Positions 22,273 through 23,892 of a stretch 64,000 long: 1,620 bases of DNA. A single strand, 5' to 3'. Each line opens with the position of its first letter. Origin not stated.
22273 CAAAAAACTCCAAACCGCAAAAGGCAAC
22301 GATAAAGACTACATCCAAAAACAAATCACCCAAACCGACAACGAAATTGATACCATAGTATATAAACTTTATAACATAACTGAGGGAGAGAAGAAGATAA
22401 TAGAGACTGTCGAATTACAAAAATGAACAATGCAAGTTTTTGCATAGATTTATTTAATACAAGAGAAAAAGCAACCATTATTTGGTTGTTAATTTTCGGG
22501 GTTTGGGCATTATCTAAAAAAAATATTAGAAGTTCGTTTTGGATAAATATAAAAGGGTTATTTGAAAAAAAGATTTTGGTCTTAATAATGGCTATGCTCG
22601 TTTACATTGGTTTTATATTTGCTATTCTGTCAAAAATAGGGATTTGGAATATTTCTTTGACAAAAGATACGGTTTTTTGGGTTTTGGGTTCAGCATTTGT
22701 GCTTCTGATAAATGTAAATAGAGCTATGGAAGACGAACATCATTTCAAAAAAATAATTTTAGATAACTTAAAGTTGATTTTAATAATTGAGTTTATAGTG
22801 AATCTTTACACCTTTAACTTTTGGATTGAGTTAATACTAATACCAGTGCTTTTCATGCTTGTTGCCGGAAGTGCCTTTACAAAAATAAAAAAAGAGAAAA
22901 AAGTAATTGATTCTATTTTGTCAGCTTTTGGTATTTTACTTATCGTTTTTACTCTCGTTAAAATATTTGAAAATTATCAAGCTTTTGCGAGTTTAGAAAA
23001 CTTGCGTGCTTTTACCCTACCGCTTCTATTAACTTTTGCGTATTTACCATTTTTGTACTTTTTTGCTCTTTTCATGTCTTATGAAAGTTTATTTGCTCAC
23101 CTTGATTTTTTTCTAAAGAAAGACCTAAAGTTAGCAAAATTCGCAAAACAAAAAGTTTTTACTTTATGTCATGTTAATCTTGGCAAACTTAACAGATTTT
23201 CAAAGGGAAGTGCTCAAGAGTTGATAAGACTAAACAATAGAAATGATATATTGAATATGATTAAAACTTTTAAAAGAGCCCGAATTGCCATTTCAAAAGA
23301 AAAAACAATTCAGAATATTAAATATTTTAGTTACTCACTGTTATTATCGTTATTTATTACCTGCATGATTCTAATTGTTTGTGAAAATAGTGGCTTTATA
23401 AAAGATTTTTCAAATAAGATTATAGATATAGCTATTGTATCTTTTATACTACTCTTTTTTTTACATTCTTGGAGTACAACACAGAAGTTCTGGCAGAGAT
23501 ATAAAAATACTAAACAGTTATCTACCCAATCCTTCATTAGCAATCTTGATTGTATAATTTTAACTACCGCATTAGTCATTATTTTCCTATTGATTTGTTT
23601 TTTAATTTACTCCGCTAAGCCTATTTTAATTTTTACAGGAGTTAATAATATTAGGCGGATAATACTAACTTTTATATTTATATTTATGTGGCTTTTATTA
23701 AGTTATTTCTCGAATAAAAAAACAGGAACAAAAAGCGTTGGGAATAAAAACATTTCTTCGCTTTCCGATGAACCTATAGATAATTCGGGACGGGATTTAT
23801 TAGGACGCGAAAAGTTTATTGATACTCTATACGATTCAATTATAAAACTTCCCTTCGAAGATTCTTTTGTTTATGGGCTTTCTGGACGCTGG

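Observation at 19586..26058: MmeI-like Type IIL RM enzyme translationally coupled to a membrane-anchored KAP NTPase with C-terminal LamG/ConA-like domain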

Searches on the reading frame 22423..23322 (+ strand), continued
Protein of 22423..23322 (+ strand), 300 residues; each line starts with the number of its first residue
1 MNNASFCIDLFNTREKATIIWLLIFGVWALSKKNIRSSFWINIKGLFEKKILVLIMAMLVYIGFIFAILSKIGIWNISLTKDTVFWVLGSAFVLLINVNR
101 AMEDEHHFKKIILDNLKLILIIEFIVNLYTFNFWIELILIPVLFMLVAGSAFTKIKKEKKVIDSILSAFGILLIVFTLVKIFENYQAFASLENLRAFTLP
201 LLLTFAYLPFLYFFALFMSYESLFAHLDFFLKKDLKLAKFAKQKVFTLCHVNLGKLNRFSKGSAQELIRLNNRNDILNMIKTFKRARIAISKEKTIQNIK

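Call 92: list_cluster_members(proteins=[P0146, P0148, P0149, P0151, P0152, P0154, P0156, P0157, P0158, P0159])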
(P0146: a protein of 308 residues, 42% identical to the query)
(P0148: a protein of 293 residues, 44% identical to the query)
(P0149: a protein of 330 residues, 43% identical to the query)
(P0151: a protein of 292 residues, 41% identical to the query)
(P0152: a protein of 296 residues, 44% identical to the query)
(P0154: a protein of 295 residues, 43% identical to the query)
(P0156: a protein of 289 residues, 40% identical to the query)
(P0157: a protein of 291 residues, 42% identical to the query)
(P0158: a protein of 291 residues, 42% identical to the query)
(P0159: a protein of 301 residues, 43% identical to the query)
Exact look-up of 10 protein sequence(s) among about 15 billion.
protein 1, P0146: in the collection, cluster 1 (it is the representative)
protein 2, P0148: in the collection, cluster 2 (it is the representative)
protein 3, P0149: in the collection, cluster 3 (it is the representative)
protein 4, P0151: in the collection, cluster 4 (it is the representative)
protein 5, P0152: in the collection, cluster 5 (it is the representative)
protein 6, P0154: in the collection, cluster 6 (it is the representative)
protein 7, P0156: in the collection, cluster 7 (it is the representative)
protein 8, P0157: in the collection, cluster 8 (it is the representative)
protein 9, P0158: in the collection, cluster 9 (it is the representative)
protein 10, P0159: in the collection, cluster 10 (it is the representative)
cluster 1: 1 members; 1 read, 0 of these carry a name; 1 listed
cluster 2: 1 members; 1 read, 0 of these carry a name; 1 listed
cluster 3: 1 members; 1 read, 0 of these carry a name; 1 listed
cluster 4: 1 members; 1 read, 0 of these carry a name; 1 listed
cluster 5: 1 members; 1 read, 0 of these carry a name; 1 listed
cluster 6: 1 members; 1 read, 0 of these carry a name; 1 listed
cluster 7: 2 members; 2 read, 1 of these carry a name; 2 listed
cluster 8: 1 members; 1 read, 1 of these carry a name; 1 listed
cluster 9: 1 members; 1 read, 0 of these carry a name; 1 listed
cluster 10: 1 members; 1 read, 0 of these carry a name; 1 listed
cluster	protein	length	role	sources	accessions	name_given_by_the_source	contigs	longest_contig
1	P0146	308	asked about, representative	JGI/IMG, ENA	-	-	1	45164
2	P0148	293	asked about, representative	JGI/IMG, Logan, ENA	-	-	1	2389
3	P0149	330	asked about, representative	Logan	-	-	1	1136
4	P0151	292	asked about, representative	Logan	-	-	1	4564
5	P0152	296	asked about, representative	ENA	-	-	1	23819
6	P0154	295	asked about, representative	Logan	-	-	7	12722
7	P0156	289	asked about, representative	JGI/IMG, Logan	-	hypothetical protein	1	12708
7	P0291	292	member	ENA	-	-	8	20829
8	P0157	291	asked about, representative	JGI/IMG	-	hypothetical protein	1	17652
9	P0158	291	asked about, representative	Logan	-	-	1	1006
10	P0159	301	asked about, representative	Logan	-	-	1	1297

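Call 93: find_encoding_contigs(protein=P0146, flank=7000, max_places=3)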
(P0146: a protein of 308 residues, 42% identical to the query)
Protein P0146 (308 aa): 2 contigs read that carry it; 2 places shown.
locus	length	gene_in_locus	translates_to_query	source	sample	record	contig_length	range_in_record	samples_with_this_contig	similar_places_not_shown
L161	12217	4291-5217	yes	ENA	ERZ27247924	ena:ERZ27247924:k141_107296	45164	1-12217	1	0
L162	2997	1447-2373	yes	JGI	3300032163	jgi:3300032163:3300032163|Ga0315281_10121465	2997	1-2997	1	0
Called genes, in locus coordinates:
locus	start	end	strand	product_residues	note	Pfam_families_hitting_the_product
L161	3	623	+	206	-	?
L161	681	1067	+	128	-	PF01797:Y1_Tnp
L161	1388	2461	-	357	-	PF01883:FeS_assembly_P, PF07015:VirC1 (faint), PF10609:ParA, PF13614:AAA_31, PF00142:Fer4_NifH (faint), PF01656:CbiA, PF02374:ArsA_ATPase (faint), PF09140:MipZ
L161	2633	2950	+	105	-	-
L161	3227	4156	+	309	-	PF01180:DHO_dh, PF01207:Dus, PF03060:NMO (weak)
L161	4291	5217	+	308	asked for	-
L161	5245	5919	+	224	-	-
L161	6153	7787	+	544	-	PF00989:PAS, PF08448:PAS_4, PF13188:PAS_8 (weak), PF13426:PAS_9, PF08448:PAS_4 (weak), PF08447:PAS_3, PF00512:HisKA, PF02518:HATPase_c, +1 more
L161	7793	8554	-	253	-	PF00160:Pro_isomerase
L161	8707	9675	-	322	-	PF00561:Abhydrolase_1, PF12697:Abhydrolase_6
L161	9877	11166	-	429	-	PF02040:ArsB, PF03600:CitMHS, PF16980:CitMHS_2 (weak), PF06450:NhaB (weak)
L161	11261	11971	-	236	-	PF13472:Lipase_GDSL_2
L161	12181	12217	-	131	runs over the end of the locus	PF15956:DUF4760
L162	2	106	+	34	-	?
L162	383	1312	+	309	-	PF01180:DHO_dh, PF01207:Dus, PF03060:NMO (weak)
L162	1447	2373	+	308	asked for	-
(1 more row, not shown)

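Call 94: find_encoding_contigs(protein=P0152, flank=7000, max_places=3)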
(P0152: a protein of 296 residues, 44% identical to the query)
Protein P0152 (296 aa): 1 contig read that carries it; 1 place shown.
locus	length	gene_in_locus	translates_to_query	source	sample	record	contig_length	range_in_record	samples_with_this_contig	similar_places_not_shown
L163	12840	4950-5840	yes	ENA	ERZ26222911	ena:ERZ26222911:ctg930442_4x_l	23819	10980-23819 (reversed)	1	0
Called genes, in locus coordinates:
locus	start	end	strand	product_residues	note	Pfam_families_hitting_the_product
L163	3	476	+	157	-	?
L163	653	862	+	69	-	PF01384:PHO4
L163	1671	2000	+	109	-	PF13732:DrrA1-3_C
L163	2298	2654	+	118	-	PF01061:ABC2_membrane, PF12698:ABC2_membrane_3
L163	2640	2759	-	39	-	-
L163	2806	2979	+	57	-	PF00590:TP_methylase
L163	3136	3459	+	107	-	-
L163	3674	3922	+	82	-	-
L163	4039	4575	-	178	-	-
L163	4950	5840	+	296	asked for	-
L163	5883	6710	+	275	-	PF18928:DUF5677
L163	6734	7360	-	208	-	-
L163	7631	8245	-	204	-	-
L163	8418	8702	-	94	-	PF00708:Acylphosphatase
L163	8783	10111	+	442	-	PF01134:GIDA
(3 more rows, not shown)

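Call 95: find_encoding_contigs(protein=P0157, flank=7000, max_places=3)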
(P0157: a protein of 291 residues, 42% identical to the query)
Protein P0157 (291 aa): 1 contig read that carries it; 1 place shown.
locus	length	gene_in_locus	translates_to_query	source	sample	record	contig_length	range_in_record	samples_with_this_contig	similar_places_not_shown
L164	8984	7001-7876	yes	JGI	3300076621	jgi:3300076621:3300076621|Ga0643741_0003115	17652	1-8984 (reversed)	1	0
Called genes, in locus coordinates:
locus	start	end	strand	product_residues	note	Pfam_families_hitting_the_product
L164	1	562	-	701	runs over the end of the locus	PF00403:HMA, PF00122:E1-E2_ATPase, PF00702:Hydrolase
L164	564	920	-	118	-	PF12802:MarR_2 (weak), PF12840:HTH_20, PF01022:HTH_5, PF25213:HVO_A0261_N (weak), PF09339:HTH_IclR (weak)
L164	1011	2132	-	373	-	PF10092:DUF2330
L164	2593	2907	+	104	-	-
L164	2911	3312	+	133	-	PF01850:PIN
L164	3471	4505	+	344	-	PF12770:CHAT (weak)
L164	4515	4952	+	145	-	-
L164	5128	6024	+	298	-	-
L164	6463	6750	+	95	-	-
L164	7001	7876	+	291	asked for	-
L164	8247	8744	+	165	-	PF13565:HTH_32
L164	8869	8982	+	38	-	?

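Call 96: search_protein_families(library=pfam, proteins=[L155:1-1341:+, L161:5245-5916:+, L164:5128-6021:+, L164:4515-4949:+, L160:186-974:+, L157:2-1078:+, L149:4192-5301:+, L149:9645-10058:+], max_evalue=0.001)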
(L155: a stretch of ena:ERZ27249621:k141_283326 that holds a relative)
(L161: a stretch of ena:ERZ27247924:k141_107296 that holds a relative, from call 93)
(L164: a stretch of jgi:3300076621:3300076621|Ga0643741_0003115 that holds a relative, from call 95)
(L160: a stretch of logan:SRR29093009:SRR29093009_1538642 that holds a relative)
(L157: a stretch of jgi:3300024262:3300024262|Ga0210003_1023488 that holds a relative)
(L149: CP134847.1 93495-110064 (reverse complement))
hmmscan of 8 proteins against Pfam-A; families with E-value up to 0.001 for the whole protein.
L155:1-1341:+ (447 aa): 3 families
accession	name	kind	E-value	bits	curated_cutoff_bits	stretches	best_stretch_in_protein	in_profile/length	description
PF02384.22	N6_Mtase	-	1.7e-61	208.7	20.4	1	89-413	3-306/311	N-6 DNA Methylase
PF01170.24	UPF0020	-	2.9e-11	43.9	22.3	1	122-291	20-172/197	RMKL-like, methyltransferase domain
PF07669.17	Eco57I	-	4.9e-08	33.7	25.3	1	226-320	61-170/171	Eco57I restriction-modification methylase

L161:5245-5916:+ (224 aa): 0 families

L164:5128-6021:+ (298 aa): 0 families

L164:4515-4949:+ (145 aa): 0 families

L160:186-974:+ (263 aa): 0 families

L157:2-1078:+ (359 aa): 4 families
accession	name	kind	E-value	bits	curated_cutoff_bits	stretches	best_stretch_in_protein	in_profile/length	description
PF02384.22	N6_Mtase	-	1.1e-61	209.4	20.4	1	2-325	4-306/311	N-6 DNA Methylase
PF01170.24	UPF0020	-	1.9e-11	44.5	22.3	1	34-203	20-172/197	RMKL-like, methyltransferase domain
PF07669.17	Eco57I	-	3.2e-08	34.3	25.3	1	137-232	60-170/171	Eco57I restriction-modification methylase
PF20473.4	MmeI_Mtase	-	0.00085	19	27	0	46-68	23-45/259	MmeI, DNA-methyltransferase domain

L149:4192-5301:+ (370 aa): 1 family
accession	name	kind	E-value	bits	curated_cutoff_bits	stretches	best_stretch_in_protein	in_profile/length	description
PF12686.12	DUF3800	-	8.3e-16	59.5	21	1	3-318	1-149/149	Protein of unknown function (DUF3800)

L149:9645-10058:+ (138 aa): 1 family
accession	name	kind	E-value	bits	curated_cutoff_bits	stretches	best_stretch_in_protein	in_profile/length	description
PF19663.4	DUF6166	-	9.4e-17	61.3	27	1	38-119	11-92/93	Family of unknown function (DUF6166)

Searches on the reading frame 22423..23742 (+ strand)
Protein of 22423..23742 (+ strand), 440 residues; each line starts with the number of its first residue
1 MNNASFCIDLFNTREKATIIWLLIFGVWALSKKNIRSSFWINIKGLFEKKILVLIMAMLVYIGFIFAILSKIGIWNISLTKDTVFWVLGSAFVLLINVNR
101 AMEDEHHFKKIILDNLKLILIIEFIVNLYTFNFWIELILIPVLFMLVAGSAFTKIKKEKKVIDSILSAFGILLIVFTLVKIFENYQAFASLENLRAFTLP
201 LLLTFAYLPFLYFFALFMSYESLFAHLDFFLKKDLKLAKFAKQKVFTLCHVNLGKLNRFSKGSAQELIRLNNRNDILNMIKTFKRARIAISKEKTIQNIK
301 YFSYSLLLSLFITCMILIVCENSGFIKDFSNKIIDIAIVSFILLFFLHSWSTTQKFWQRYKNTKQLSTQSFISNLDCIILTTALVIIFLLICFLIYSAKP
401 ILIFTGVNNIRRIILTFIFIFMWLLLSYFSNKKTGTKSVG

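Call 12: search_protein_families(library=pfam, proteins=[window:22423-23742:+], max_evalue=1)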
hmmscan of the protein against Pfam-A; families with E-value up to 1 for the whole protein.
window:22423-23742:+ (440 aa): 1 family
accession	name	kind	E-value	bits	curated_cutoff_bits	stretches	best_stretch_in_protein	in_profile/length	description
PF14093.11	DUF4271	-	0.0087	16.4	29.7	1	268-433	15-181/206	Domain of unknown function (DUF4271)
